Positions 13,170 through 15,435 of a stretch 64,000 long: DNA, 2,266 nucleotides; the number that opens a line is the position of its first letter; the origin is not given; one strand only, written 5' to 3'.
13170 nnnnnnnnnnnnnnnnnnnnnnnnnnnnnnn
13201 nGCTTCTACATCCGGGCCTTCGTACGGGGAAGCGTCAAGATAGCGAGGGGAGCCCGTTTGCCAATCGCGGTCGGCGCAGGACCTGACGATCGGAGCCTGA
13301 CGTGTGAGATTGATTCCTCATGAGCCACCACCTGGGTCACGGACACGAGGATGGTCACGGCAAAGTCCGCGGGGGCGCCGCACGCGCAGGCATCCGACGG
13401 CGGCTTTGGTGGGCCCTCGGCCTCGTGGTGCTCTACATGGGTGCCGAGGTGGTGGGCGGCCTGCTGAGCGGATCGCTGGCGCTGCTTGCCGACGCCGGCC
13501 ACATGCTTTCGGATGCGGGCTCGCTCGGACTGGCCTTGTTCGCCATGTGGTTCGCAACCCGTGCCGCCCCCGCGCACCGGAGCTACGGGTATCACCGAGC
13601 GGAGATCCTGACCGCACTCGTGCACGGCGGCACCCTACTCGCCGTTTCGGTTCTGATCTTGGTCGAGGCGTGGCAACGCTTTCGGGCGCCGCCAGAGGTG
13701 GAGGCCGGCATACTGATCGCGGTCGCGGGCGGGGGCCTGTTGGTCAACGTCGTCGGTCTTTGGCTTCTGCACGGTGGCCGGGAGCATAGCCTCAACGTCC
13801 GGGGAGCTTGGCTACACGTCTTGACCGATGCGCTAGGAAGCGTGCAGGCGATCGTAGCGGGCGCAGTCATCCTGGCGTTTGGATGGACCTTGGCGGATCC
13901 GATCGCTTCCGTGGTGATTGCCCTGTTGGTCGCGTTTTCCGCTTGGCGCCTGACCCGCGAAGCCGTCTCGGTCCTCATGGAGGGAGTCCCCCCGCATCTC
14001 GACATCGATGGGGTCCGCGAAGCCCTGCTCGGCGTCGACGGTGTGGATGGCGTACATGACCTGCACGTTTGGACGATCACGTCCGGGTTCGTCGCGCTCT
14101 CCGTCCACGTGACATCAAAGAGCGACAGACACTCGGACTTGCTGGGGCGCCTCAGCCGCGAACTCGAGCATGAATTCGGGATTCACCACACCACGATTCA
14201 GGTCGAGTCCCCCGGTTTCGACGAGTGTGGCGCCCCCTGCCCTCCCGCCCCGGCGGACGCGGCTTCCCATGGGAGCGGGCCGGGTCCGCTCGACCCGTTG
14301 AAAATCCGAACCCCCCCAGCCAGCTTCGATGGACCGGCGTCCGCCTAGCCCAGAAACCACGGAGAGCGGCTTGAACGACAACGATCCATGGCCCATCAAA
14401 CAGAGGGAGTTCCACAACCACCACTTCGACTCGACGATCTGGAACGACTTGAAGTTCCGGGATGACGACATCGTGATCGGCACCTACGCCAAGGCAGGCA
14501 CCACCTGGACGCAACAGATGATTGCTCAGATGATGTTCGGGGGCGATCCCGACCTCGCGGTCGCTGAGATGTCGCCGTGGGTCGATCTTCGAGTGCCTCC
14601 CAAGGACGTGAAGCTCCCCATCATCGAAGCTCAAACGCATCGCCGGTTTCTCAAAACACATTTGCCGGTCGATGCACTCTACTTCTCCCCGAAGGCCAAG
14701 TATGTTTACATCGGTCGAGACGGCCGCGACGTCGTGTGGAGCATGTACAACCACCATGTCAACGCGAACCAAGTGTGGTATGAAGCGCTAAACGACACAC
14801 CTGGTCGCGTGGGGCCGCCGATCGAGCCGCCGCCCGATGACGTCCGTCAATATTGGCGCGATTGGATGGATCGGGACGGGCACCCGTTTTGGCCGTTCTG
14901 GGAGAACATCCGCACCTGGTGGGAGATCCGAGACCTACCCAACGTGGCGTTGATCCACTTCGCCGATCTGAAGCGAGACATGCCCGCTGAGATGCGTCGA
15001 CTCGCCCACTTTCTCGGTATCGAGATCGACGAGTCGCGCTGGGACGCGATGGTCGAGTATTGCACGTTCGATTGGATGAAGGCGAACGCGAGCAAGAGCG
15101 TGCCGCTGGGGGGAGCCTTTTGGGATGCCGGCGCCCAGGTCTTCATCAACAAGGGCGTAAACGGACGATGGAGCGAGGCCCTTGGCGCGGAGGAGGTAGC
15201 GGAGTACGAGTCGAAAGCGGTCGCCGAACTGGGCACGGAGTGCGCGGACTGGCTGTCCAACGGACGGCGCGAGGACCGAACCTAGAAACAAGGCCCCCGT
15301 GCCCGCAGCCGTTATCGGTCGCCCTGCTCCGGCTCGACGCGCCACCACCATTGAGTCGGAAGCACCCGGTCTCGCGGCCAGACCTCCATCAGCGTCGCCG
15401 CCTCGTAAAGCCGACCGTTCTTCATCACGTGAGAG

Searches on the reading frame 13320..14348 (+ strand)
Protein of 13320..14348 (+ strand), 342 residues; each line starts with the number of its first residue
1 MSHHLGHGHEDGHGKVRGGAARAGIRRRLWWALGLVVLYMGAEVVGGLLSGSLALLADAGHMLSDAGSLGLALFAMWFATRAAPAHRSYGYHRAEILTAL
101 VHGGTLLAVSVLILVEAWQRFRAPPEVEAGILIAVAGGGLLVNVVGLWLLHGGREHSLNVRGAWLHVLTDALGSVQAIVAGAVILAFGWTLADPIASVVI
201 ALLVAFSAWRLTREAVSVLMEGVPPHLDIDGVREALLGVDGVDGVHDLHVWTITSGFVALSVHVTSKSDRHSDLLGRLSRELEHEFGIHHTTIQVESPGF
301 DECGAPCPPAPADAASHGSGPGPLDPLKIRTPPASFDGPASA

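Call 36: search_protein_families(library=pfam, proteins=[window:13320-14348:+], max_evalue=0.00001)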
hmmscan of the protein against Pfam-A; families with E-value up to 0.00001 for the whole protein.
window:13320-14348:+ (342 aa): 2 families
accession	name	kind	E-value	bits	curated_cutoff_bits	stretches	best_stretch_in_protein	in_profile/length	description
PF01545.26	Cation_efflux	-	6e-42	144.1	26.6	1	30-220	2-198/198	Cation efflux family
PF16916.11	ZT_dimer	-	1.1e-14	54.7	26.7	1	224-297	1-77/78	Dimerisation domain of Zinc Transporter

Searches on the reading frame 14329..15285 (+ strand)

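Call 36: search_protein_families(library=pfam, proteins=[window:14329-15285:+], max_evalue=0.00001)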
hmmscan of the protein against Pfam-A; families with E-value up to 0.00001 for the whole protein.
window:14329-15285:+ (318 aa): 2 families
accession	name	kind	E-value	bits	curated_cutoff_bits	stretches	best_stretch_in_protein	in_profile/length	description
PF00685.33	Sulfotransfer_1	-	3.1e-43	148.4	22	1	45-290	1-240/255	Sulfotransferase domain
PF13469.12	Sulfotransfer_3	-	8.4e-09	36.4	27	0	120-235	122-216/216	Sulfotransferase family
